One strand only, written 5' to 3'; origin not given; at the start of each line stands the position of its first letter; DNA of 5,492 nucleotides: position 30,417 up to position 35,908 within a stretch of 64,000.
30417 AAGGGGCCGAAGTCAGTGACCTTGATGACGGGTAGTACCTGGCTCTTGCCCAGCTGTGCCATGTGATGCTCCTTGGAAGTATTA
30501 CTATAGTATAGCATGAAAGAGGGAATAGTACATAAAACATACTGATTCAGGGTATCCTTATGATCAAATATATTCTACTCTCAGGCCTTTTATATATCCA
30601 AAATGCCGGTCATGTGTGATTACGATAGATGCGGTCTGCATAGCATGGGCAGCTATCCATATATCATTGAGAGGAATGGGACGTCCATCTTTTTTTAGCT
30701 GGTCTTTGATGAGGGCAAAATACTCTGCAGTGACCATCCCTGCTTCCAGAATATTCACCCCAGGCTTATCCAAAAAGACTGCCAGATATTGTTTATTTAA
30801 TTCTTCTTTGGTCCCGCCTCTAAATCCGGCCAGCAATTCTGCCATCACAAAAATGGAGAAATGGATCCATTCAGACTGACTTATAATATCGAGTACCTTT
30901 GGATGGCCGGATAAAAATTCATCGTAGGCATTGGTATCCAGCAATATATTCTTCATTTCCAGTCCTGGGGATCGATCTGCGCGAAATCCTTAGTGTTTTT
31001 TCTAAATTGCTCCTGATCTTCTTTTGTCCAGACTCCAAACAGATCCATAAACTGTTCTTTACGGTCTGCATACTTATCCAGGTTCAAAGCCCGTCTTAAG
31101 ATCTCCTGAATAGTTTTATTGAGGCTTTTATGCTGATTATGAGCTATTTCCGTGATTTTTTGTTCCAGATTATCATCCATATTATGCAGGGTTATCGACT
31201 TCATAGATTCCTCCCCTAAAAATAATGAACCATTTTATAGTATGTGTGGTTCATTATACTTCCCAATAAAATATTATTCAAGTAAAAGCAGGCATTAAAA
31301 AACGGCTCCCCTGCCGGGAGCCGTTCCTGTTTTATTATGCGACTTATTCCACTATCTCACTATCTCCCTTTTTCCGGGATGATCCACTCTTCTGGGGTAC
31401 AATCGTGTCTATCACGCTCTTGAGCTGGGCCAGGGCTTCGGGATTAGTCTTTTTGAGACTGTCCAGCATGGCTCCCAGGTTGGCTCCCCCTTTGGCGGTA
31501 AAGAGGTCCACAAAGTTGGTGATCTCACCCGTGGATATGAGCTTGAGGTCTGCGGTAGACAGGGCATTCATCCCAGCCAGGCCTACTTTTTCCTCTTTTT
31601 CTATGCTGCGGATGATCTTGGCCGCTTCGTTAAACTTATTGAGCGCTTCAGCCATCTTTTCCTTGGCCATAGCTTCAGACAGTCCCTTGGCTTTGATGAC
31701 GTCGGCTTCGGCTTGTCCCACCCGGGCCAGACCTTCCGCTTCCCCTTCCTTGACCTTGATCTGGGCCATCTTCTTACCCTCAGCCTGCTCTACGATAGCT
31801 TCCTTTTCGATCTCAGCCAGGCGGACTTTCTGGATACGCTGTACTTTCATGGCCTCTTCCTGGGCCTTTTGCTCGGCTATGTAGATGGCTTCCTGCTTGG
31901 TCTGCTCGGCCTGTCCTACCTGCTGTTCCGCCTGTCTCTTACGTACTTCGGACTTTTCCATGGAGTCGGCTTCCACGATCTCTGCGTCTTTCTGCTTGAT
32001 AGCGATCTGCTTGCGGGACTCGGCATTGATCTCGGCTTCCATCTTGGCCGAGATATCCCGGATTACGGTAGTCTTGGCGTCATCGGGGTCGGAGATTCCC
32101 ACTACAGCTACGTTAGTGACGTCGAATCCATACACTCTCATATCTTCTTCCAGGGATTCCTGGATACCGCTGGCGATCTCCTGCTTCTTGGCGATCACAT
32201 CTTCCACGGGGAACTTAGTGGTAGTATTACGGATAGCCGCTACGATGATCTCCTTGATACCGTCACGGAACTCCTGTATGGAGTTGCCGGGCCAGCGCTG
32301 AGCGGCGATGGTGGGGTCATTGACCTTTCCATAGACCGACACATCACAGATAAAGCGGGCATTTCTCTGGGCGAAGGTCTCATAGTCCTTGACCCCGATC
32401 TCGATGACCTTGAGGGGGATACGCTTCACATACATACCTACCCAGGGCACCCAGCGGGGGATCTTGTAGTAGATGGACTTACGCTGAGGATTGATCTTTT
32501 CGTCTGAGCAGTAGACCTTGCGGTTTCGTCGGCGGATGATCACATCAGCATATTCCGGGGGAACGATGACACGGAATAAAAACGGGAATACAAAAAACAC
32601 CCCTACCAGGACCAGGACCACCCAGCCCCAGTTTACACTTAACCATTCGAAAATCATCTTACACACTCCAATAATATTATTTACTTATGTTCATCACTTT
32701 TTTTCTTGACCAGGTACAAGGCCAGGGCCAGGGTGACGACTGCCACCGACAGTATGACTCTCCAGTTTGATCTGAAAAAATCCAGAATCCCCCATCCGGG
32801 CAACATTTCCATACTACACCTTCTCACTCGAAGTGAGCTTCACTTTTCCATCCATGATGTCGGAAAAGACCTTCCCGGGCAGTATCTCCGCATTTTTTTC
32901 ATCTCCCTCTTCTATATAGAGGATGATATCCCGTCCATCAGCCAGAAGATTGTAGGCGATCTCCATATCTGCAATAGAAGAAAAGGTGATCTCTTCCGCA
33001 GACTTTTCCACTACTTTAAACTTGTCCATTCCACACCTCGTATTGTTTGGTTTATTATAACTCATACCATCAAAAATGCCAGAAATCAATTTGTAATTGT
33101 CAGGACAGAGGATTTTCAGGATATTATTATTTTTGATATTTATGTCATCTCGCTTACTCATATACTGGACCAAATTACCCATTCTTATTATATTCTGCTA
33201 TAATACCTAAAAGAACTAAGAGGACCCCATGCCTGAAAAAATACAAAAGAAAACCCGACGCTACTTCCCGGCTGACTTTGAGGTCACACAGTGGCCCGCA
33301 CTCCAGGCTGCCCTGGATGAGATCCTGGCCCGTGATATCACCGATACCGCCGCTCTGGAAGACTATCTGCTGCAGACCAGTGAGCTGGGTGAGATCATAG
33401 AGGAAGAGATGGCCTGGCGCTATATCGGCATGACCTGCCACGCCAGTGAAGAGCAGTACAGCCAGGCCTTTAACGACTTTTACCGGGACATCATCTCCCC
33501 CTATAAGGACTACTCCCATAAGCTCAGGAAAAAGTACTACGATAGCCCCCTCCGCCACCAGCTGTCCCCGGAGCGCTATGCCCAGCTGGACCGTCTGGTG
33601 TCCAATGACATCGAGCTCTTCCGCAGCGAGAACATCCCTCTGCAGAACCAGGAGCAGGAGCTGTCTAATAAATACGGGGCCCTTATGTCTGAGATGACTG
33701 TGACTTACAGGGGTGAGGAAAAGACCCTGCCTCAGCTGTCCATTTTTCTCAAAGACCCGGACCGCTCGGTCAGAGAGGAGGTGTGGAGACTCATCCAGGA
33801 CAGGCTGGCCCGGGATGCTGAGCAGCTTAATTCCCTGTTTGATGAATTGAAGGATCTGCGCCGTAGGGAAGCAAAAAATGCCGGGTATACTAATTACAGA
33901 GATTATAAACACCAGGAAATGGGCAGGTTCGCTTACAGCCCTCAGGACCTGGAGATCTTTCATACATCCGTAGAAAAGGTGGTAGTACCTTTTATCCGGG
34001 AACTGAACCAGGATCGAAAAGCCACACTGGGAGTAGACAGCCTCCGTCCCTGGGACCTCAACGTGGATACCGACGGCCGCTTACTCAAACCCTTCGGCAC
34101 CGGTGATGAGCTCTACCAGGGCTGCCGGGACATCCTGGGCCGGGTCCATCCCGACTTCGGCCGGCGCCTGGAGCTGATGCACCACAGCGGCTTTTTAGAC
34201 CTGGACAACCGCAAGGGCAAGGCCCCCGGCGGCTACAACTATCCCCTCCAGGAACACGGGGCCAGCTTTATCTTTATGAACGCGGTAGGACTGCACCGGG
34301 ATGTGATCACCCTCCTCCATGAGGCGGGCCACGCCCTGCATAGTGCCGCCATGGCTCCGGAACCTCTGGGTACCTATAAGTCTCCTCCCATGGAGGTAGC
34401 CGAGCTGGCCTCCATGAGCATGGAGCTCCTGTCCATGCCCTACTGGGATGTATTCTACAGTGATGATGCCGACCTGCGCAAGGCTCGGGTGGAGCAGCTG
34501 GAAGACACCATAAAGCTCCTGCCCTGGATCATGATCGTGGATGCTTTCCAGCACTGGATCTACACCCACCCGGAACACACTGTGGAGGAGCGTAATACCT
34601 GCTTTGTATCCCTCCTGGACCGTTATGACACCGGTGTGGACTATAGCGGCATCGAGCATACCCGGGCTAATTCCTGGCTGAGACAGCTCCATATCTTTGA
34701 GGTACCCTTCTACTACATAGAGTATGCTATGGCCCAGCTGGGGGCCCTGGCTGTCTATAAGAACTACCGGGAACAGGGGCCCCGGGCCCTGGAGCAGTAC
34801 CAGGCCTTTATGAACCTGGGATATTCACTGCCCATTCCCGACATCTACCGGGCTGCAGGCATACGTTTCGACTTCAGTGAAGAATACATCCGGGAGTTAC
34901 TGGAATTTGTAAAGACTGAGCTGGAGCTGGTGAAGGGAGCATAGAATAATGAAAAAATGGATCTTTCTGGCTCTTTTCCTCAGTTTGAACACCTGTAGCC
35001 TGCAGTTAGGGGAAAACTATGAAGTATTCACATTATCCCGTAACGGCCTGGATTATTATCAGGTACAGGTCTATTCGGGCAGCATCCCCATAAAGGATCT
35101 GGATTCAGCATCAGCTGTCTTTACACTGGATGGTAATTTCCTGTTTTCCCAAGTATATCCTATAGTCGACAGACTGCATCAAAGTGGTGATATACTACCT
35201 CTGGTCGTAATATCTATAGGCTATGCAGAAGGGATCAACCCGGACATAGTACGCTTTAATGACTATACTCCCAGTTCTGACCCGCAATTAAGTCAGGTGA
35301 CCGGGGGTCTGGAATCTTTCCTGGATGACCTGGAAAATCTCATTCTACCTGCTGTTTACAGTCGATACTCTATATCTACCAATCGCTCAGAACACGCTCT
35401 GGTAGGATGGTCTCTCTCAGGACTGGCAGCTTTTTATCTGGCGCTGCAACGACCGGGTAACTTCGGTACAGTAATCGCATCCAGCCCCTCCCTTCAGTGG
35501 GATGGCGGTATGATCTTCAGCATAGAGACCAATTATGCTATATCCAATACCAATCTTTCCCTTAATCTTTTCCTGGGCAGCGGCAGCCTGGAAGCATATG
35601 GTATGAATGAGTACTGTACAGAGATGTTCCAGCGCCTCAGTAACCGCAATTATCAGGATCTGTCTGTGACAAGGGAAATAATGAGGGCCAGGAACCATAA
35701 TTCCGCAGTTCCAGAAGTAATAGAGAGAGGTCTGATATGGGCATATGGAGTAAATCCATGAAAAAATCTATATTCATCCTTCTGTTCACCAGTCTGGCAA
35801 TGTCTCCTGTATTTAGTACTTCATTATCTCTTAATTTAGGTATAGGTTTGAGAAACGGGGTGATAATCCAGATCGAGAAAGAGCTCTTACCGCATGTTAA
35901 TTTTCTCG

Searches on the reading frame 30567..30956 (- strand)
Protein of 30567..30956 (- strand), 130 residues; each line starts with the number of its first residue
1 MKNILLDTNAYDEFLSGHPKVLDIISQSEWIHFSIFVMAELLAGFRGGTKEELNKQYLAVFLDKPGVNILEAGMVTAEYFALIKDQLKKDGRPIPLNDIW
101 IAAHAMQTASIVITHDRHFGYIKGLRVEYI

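Call 58: search_protein_families(library=pfam, proteins=[window:30567-30956:-], max_evalue=0.001)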
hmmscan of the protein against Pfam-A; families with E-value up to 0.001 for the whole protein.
window:30567-30956:- (130 aa): 1 family
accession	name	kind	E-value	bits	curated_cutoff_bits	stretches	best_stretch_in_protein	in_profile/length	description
PF01850.27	PIN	-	1.3e-12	48.8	23.6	1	4-122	1-117/120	PIN domain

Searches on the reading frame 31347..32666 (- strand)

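Call 63: search_protein_families(library=pfam, proteins=[window:31347-32666:-], max_evalue=0.0001)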
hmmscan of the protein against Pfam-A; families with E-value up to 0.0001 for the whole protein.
window:31347-32666:- (440 aa): 2 families
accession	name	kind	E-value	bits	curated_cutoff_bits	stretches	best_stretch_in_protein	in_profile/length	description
PF01145.31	Band_7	-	1.4e-16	61.5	23.6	1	65-224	25-174/176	SPFH domain / Band 7 family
PF13421.11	Band_7_1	-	4.1e-05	23.8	24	1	131-204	131-206/211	SPFH domain-Band 7 family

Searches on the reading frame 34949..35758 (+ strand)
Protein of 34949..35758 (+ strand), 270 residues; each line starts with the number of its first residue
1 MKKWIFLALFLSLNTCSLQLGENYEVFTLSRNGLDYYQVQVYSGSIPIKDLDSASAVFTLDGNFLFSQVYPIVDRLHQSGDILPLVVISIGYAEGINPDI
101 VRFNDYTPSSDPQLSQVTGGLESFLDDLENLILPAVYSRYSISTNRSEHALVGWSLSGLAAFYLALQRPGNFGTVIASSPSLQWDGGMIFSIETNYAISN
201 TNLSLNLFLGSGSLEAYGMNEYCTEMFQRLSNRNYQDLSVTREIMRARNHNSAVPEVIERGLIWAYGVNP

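Call 63: search_protein_families(library=pfam, proteins=[window:34949-35758:+], max_evalue=0.0001)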
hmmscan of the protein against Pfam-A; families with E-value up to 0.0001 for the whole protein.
window:34949-35758:+ (270 aa): 1 family
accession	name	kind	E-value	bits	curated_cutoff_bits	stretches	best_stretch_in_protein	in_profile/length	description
PF00756.26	Esterase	-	1.3e-09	38.6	22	1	52-185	22-153/251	Putative esterase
